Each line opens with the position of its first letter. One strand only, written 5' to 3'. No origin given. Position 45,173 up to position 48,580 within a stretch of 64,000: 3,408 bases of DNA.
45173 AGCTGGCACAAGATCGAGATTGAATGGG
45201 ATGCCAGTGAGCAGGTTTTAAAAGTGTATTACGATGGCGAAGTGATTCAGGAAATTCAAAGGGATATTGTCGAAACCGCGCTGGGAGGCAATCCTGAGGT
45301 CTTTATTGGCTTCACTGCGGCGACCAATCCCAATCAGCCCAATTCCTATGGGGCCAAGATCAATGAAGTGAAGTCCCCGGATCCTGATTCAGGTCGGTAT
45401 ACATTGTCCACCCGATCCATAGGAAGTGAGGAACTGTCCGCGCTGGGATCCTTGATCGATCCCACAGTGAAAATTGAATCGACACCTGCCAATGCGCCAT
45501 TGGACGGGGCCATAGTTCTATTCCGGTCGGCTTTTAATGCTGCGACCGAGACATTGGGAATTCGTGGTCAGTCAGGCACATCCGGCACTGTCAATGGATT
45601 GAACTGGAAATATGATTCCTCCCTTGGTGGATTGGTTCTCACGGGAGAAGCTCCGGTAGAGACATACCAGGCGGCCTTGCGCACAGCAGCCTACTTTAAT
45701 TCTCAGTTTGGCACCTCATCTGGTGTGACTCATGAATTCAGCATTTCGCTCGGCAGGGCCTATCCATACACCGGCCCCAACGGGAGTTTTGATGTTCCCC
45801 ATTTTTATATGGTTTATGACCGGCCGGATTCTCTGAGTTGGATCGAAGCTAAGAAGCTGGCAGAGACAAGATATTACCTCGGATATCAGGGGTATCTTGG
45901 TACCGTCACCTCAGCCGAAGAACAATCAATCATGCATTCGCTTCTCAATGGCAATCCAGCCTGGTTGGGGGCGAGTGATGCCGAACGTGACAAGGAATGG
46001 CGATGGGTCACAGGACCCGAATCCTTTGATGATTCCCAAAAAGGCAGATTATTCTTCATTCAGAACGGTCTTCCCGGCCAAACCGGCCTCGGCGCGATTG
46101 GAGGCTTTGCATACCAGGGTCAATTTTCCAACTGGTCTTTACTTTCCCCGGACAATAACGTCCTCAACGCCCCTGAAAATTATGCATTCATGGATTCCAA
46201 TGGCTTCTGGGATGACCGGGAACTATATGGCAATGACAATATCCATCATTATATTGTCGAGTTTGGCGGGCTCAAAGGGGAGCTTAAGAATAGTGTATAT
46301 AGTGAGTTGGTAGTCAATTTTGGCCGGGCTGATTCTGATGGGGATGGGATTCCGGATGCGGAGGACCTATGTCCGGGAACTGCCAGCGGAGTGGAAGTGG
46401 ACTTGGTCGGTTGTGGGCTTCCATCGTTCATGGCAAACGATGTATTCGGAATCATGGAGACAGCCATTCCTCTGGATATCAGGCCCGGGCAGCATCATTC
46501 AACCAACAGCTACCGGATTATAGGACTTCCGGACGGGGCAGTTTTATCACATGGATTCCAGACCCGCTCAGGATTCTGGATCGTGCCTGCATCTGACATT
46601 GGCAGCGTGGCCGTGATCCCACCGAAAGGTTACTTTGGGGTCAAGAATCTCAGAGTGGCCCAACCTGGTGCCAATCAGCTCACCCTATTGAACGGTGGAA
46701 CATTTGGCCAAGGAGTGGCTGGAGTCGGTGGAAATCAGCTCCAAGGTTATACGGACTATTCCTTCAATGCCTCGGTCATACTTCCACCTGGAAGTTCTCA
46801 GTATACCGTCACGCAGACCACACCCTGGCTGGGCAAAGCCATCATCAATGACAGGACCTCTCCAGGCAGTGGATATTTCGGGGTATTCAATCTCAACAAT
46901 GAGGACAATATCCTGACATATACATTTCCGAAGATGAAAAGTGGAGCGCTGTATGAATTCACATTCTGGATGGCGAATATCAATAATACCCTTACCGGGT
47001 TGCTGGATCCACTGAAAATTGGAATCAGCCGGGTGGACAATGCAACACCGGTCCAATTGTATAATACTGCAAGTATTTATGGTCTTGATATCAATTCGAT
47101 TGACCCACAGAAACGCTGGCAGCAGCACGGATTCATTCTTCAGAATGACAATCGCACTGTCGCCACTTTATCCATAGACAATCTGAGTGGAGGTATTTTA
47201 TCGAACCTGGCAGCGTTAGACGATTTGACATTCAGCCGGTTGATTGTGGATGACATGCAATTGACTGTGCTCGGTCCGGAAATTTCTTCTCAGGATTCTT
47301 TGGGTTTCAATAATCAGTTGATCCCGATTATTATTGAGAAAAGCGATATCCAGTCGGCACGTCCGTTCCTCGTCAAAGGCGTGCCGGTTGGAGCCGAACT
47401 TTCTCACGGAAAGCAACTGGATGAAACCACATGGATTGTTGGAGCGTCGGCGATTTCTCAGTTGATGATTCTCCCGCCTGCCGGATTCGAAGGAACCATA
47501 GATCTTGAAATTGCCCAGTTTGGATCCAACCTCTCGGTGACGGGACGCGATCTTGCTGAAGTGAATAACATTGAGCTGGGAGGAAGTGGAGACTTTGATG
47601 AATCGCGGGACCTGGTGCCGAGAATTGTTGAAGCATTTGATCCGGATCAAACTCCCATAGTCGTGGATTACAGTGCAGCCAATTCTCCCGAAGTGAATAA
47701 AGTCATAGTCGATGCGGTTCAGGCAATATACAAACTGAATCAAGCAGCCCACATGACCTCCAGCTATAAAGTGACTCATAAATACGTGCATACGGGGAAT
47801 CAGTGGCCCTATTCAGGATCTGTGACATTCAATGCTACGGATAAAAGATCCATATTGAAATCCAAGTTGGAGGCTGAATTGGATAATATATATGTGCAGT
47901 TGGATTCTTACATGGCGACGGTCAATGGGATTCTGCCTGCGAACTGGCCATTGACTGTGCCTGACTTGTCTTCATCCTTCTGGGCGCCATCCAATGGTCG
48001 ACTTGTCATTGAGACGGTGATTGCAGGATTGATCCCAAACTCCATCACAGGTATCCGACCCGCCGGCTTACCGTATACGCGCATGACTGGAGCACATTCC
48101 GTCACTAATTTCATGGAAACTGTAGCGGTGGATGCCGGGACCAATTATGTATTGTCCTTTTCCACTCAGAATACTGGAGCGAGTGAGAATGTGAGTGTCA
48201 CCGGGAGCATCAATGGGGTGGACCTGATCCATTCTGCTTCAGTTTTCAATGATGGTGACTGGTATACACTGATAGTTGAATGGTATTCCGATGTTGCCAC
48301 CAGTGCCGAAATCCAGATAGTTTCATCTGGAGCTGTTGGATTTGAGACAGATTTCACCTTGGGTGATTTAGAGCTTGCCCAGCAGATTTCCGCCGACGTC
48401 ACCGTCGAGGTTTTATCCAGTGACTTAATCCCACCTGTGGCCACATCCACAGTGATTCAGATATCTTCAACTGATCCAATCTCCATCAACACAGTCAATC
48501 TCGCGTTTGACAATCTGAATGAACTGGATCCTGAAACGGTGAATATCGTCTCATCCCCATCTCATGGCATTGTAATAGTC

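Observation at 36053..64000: Two tandem paralogous giant multi-lectin surface-protein genes (about 16.2 kb and 10.2 kb) plus an Ig-repeat gene fill 44% of the window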

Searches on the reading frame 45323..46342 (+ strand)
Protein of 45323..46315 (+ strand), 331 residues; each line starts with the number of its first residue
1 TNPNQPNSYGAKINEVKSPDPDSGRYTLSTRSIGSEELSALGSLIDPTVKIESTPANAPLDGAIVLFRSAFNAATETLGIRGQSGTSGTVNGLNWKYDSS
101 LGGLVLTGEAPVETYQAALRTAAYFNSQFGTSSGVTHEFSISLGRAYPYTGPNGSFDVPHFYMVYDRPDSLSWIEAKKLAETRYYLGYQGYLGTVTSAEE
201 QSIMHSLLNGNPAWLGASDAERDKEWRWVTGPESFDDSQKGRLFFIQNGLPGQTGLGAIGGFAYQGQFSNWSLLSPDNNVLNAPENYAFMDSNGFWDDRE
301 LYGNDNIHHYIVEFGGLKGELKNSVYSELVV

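Call 36: search_protein_families(library=pfam, proteins=[window:45323-46315:+], max_evalue=0.05)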
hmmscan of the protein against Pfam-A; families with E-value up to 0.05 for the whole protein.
window:45323-46315:+ (331 aa): 1 family
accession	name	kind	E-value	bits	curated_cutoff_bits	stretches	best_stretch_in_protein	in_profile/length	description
PF00059.27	Lectin_C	-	0.00012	23.2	22.6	1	188-231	15-60/107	Lectin C-type domain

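Call 48: search_solved_structures(query=A1, max_evalue=0.01, show_alignments=1)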
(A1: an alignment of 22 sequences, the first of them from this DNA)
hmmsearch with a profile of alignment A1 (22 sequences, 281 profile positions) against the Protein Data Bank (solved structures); distinct sequences matched with E-value up to 0.01: 114 (the best 60 are shown).
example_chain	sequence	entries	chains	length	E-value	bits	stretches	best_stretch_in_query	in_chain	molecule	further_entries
6puv_A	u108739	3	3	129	2.3e-11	46.6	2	126-183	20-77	C-type lectin domain family 10 member A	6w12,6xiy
6py1_A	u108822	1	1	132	2.4e-11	46.6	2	126-183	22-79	C-type lectin domain family 10 member A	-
6y0m_A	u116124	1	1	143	1.5e-10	44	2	209-242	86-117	Low affinity immunoglobulin epsilon Fc receptor membrane-bound form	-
6pwr_A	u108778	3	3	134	1.6e-10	43.9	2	209-242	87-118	Fc fragment of IgE receptor II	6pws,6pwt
6y0l_A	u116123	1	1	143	2.3e-10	43.4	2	137-180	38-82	Low affinity immunoglobulin epsilon Fc receptor membrane-bound form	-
2ox9_A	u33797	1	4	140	8.7e-10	41.4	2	139-180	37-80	Collectin placenta 1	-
2ox8_A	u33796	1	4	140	9.8e-10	41.3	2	139-180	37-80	Scavenger receptor with C-type lectin type I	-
1tdq_B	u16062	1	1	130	1.1e-09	41.1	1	110-180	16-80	Aggrecan core protein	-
1dv8_A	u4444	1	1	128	1.8e-09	40.4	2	125-183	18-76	ASIALOGLYCOPROTEIN RECEPTOR 1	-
7qsr_A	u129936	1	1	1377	3.1e-09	39.6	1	112-181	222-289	Secretory phospholipase A2 receptor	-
5jpv_A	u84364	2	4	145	3.3e-09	39.6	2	125-183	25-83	Asialoglycoprotein receptor 1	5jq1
6yau_A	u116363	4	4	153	4.9e-09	39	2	125-183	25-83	Asialoglycoprotein receptor 1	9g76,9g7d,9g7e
6jjj_A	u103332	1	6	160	5.6e-09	38.8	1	89-200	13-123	C-type lectin domain family 4 member F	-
8ts0_A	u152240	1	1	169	6e-09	38.7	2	125-183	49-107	Asialoglycoprotein receptor 1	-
1hup_A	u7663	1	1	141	3.8e-08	36.1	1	209-246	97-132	MANNOSE-BINDING PROTEIN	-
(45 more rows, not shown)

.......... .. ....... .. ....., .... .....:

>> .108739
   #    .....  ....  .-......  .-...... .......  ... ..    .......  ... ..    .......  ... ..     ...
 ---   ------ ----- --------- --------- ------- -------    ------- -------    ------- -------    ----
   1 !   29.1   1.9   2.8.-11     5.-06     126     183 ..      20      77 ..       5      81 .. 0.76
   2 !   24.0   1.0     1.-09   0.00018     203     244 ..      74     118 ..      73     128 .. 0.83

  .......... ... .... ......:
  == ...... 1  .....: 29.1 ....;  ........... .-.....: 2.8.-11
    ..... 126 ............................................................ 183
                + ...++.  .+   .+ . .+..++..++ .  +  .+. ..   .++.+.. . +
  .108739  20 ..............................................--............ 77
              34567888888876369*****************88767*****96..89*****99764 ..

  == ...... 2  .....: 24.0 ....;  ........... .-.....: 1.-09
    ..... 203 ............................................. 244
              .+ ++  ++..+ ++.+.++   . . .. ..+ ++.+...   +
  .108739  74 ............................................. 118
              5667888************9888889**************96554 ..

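Call 59: predict_structure(alignment_id=A1)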
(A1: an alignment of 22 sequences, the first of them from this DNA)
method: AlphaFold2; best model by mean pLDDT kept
length: 300 residues; sequences in the alignment: 22
mean_pLDDT: 89.5   pTM: 0.86
mean pLDDT of the five models: 89.5, 88.8, 88.0, 88.0, 87.2
residues with pLDDT >= 90: 206; 70-90: 76; 50-70: 16; < 50: 2
segments of 3 or more residues with pLDDT < 50: none
pLDDT, mean of each block of 10 residues (from residue 1): 91 86 91 93 96 95 95 96 89 81 91 76 95 97 93 95 92 96 94 93 93 69 94 89 88 95 86 91 79 68
secondary structure, 60 per line:
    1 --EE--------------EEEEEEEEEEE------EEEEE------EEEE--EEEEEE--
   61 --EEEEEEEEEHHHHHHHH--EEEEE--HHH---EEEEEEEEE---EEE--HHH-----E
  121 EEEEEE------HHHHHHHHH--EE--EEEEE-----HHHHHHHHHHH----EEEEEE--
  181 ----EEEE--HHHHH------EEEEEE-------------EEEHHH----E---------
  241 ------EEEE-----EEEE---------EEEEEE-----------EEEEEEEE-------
elements in order: E19-29 E36-40 E47-50 E53-58 E63-71 H72-79 E82-86 E95-103 E107-109 E120-126 H133-141 E148-152 H158-168 E173-178 E185-188 H191-195 E202-207 E221-223 E247-250 E256-259 E269-274 E286-293

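Call 63: fold_search(model_id=the predicted structure, library=pdb)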
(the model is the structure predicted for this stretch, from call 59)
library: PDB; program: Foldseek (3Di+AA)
matches with E <= 10: 703; with E <= 0.001: 143
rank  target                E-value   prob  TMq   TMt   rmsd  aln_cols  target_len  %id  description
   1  6w12                  1.7e-06  1.00  0.33  0.73   3.7       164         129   22  Crystal Structure of the Carbohydrate Recognition Domain of the Human Macrophage Galactose C-Type Lectin Bound to the Tu (released 2021-03-10)
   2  6py1                  2.0e-06  1.00  0.33  0.72   3.6       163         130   21  Crystal Structure of the Carbohydrate Recognition Domain of the Human Macrophage Galactose C-Type Lectin Bound to GalNAc (released 2020-07-29)
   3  6pwr_A                2.4e-06  1.00  0.34  0.77   2.5       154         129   19  Crystal structure of the cow C-type carbohydrate-recognition domain of CD23 in the presence of GlcNAc-beta1-2-Man (released 2019-09-11)
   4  8ts0_A                2.4e-06  1.00  0.34  0.74   3.9       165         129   19  Crystal Structure of human ASGR1 CRD (Carbohydrate Recognition Domain) bound to 8M24 Fab (released 2024-06-19)
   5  1dv8                  7.0e-06  1.00  0.34  0.75   3.8       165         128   19  CRYSTAL STRUCTURE OF THE CARBOHYDRATE RECOGNITION DOMAIN OF THE H1 SUBUNIT OF THE ASIALOGLYCOPROTEIN RECEPTOR (released 2000-07-26)
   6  8urf_A                7.0e-06  1.00  0.33  0.72   3.8       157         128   19  Crystal Structure of human ASGR2 CRD (Carbohydrate Recognition Domain) bound to 8G8 Fab (released 2024-06-19)
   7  4yli_C                7.9e-06  1.00  0.34  0.65   3.0       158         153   14  CL-K1 trimer (released 2015-04-08)
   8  5jq1_B                7.9e-06  1.00  0.34  0.74   3.8       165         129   19  Efficient targeting of the asialoglycoprotein receptor by polyvalent display of a compact galactosamine mimic (released 2017-06-14)
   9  6puv                  8.3e-06  1.00  0.32  0.74   3.9       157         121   20  Crystal Structure of the Carbohydrate Recognition Domain of the Human Macrophage Galactose C-Type Lectin (released 2020-07-22)
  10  1kmb_1                1.0e-05  1.00  0.34  0.66   4.2       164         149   17  SELECTIN-LIKE MUTANT OF MANNOSE-BINDING PROTEIN A (released 1997-02-12)
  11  1kx0_A                1.1e-05  1.00  0.33  0.64   3.5       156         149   17  Rat mannose protein A (H189V I207V) complexed with man-a13-man (released 2002-07-05)
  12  1kza_1                1.2e-05  1.00  0.35  0.87   2.4       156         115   17  Complex of MBP-C and Man-a13-Man (released 2002-07-05)
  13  1kwz_A                1.2e-05  1.00  0.33  0.64   3.6       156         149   17  Rat mannose protein A (H189V) complexed with Man-a13-Man (released 2002-07-05)
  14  6y0m                  1.2e-05  1.00  0.31  0.66   5.8       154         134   16  Crystal structure of human CD23 lectin domain N225D, K229E, S252N, T251N mutant (released 2021-06-16)
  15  4j6p_B                1.4e-05  1.00  0.33  0.73   3.2       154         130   16  Crystal structure of calcium2+-free wild-type CD23 lectin domain (crystal form F) (released 2013-08-28)
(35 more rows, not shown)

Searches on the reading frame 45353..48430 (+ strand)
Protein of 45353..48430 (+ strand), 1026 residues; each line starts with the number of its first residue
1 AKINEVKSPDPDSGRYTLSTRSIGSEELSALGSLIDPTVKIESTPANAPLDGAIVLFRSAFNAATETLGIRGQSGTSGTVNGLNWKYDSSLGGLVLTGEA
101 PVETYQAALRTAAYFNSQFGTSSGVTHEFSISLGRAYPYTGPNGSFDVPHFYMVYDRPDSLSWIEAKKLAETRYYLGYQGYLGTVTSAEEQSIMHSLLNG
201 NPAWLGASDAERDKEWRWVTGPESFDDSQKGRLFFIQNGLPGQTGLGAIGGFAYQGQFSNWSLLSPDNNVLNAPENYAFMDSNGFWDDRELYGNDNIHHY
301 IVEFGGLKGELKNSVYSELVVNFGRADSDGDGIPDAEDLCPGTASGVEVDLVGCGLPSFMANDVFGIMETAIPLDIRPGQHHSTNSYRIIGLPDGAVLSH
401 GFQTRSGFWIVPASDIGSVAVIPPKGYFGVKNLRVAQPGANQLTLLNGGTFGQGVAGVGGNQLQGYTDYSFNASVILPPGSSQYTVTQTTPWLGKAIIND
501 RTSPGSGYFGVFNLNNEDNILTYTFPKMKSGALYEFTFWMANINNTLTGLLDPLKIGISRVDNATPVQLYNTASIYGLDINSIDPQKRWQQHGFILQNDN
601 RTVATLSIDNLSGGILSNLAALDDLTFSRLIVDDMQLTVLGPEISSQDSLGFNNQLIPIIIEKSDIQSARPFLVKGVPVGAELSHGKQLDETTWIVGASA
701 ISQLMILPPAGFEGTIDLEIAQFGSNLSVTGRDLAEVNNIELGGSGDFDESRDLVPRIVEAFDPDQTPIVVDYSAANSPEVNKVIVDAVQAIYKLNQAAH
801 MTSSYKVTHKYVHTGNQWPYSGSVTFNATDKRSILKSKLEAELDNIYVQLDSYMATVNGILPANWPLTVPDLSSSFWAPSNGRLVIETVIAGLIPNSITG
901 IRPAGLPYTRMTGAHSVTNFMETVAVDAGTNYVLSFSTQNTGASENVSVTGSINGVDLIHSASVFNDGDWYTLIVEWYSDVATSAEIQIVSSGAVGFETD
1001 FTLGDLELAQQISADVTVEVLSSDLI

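Call 43: search_protein_representatives(protein=window:45353-48430:+)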
Query: 1026 residues. Proteins with E-value up to 0.001 (for the whole library): 3580; up to 1e-10: 1018; up to 1e-30: 149. The best 150 are listed.
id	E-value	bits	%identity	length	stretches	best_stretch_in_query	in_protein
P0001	0.0e+00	2324.8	100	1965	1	1-1026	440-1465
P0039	7.1e-235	798.8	32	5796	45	335-436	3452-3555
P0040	5.8e-206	703.1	39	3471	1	59-1025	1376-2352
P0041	2.4e-145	502.4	33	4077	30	346-436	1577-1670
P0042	9.8e-137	473.9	31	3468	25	337-437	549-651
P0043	1.9e-127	443.2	32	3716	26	346-435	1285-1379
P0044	1.7e-119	416.8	32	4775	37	642-731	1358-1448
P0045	6.4e-111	388.5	31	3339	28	349-459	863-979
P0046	5.7e-108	378.7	30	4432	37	356-435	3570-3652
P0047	4.2e-105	369.2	38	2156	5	37-314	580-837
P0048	3.4e-99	349.6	33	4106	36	342-458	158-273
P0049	4.2e-91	322.8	35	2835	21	355-435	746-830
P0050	2.9e-89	316.8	32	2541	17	335-436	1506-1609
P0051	1.7e-84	300.9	34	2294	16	641-721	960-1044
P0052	5.0e-81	289.5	36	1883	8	71-316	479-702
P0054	4.1e-77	276.5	31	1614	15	335-440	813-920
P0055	6.3e-77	275.9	41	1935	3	18-322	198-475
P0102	3.3e-42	161.0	46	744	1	43-327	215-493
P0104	8.7e-42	159.6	42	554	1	33-317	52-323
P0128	1.6e-37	145.5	36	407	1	45-310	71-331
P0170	5.1e-32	127.3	41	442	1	34-315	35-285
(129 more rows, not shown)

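Call 50: search_protein_families(library=pfam, proteins=[P0040, P0102, P0104, P0128, P0170, P0055, P0054], max_evalue=0.001)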
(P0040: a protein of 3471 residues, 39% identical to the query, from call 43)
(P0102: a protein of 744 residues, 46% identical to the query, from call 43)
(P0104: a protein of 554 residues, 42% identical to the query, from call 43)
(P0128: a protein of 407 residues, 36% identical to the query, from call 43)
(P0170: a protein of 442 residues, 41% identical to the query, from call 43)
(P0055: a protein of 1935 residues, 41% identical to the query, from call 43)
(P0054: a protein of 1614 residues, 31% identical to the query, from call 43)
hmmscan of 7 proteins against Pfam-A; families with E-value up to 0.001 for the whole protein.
P0040 (3471 aa): 11 families
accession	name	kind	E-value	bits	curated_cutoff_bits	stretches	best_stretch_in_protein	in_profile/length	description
PF13385.13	Laminin_G_3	-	3.9e-64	215.8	27.6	3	3180-3349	3-151/151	Concanavalin A-like lectin/glucanases superfamily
PF18483.9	Lectin_L-type_dom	-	2.1e-21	77.2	78.3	1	1104-1290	9-203/215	Legume lectin beta-barrel domain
PF07679.22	I-set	-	1.7e-19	70.1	23.7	2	2717-2789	1-82/90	Immunoglobulin I-set domain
PF13927.12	Ig_3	-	4.2e-19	69.3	30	2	2717-2784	2-78/78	Immunoglobulin domain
PF21959.2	DUF6923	-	7.3e-13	49.3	27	1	644-844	36-233/234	Repeat of unknown function (DUF6923)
PF13895.12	Ig_2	-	3.4e-12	46.9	27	1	2718-2798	3-79/79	Immunoglobulin domain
PF06439.18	3keto-disac_hyd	-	8.9e-07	29.6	26.8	0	2607-2640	118-151/187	3-keto-disaccharide hydrolase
PF02973.23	Sialidase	-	1.1e-05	25.4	26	0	3280-3350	116-183/189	Sialidase, N-terminal domain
PF00354.24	Pentaxin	-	0.00016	21.9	25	0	2628-2702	99-171/194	Pentaxin family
PF17963.7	Big_9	-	0.00017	22.9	23.6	1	2354-2435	3-82/89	Bacterial Ig domain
PF00047.31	ig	-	0.00095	19.9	21.8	0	2725-2779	2-67/81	Immunoglobulin domain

P0102 (744 aa): 2 families
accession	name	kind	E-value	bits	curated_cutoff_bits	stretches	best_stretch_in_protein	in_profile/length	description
PF14252.11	DUF4347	-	6.8e-28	97.9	24.6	1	37-163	1-140/164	Domain of unknown function (DUF4347)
PF00059.27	Lectin_C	-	0.00017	22.8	22.6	1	342-386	15-61/107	Lectin C-type domain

P0104 (554 aa): 1 family
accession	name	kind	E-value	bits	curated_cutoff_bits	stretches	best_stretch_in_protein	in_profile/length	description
PF00059.27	Lectin_C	-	0.0003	21.9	22.6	1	176-233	9-64/107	Lectin C-type domain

P0128 (407 aa): 1 family
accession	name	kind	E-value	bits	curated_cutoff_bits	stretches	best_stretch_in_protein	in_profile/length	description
PF00059.27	Lectin_C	-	7.2e-05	23.9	22.6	1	197-242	15-64/107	Lectin C-type domain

P0170 (442 aa): 1 family
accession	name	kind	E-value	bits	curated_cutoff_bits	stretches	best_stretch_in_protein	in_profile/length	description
PF00059.27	Lectin_C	-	0.00012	23.3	22.6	1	162-260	15-95/107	Lectin C-type domain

P0055 (1935 aa): 7 families
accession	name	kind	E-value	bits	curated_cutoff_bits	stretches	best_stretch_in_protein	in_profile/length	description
PF14252.11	DUF4347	-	3e-56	190.1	24.6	1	28-193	1-164/164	Domain of unknown function (DUF4347)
PF05345.18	He_PIG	-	4.4e-27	94.8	24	2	1123-1208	15-95/96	Putative Ig domain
PF00059.27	Lectin_C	-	2.5e-13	51.1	22.6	2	742-838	15-99/107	Lectin C-type domain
PF17892.7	Cadherin_5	-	2.6e-11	43.7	26.5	2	874-977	1-97/98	Cadherin-like domain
PF17803.7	Cadherin_4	-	3.7e-11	43.8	25.1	3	972-1034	2-66/71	Bacterial cadherin-like domain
PF17963.7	Big_9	-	4.4e-08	34.3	23.6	2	480-581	1-87/89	Bacterial Ig domain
PF00353.25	HemolysinCabind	-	1.6e-05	25.2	23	1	1784-1817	2-35/36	RTX calcium-binding nonapeptide repeat (4 copies)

P0054 (1614 aa): 7 families
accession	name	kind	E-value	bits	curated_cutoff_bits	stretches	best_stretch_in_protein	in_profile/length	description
PF17803.7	Cadherin_4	-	2.8e-22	79.5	25.1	0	1052-1119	2-70/71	Bacterial cadherin-like domain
PF17963.7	Big_9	-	9e-22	78.2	23.6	0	1494-1595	2-88/89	Bacterial Ig domain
PF17892.7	Cadherin_5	-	4.8e-17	62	26.5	0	1277-1379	2-97/98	Cadherin-like domain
PF11090.14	Phage_T7_Gp13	-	1.1e-14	55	25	0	1211-1237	8-34/86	Bacteriophage T7, probable scaffold protein Gp13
PF02933.23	CDC48_2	-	7.2e-05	22.8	22.4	0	364-394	27-57/64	Cell division protein 48 (CDC48), domain 2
PF13860.13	FlgD_ig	-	7.8e-05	23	27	0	1371-1399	6-36/79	FlgD Ig-like domain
PF11895.13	Peroxidase_ext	-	0.00042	20.7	25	0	964-1010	21-67/79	Fungal peroxidase extension region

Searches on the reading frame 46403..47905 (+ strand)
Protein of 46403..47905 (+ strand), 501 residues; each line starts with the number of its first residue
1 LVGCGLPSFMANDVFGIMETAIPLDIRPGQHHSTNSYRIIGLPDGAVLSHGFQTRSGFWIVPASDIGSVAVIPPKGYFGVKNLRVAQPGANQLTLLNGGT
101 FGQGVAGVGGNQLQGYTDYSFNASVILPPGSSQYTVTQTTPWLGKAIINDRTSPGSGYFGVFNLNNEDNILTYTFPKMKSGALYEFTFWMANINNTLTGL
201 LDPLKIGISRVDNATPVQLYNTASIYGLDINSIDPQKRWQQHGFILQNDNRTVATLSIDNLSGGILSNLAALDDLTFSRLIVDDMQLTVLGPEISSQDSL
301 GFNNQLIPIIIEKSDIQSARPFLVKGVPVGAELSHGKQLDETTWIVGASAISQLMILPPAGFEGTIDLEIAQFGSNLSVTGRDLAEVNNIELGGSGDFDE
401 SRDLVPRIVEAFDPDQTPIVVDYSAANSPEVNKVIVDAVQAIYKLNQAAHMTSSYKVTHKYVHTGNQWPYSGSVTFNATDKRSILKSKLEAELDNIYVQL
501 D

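Call 36: search_protein_families(library=pfam, proteins=[window:46403-47905:+], max_evalue=0.05)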
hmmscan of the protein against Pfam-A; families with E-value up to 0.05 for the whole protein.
window:46403-47905:+ (501 aa): 0 families
